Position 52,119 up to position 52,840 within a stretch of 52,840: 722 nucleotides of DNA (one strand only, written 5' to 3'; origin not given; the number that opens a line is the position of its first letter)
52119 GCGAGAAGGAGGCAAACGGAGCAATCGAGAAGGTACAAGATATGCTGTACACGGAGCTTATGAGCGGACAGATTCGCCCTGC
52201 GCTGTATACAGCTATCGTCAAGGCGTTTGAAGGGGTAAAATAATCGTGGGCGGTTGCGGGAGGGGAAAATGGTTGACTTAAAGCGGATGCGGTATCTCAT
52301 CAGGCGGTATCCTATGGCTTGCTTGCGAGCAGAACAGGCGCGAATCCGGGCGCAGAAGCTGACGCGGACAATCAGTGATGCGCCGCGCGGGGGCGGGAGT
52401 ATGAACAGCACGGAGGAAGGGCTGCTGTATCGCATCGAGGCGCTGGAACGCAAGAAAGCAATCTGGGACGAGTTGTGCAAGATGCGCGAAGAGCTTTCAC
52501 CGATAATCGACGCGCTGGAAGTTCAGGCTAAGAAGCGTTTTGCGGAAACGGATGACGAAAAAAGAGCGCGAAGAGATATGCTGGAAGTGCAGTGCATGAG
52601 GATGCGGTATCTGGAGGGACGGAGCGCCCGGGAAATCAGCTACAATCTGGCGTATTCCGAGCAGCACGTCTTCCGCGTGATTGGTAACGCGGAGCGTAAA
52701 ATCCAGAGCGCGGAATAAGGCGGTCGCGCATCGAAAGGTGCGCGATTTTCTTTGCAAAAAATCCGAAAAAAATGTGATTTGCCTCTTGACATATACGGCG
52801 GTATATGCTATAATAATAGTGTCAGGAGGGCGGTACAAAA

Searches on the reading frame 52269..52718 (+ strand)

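Call 26: search_protein_families(library=phrogs, max_evalue=0.001, proteins=[window:52269-52718:+])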
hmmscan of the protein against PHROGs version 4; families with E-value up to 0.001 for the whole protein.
window:52269-52718:+ (149 aa): 2 families
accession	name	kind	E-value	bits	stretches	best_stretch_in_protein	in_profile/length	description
phrog_248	-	transcription regulation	6.8e-05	24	0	11-136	29-124/161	transcriptional activator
phrog_36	-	transcription regulation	0.00012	22.8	1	4-141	53-179/220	transcriptional regulator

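Call 58: search_protein_families(library=pfam, max_evalue=0.1, proteins=[window:52269-52718:+])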
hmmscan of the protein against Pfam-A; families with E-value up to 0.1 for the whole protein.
window:52269-52718:+ (149 aa): 2 families
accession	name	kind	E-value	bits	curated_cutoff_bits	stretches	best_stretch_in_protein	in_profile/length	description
PF13339.11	AATF-Che1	-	0.0059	17.6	24.7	1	23-102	20-100/137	Apoptosis antagonizing transcription factor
PF04545.22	Sigma70_r4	-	0.0074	16.2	24.1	1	107-145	10-48/50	Sigma-70, region 4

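Call 67: search_protein_families(library=ncbifam, max_evalue=0.01, proteins=[window:52269-52718:+])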
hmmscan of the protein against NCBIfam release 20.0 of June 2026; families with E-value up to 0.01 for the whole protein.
window:52269-52718:+ (149 aa): 1 family
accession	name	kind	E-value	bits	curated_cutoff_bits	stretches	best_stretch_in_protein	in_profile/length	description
NF008121.0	PRK10869.1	equivalog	0.0012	17.5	418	1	58-124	245-310/553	DNA repair protein RecN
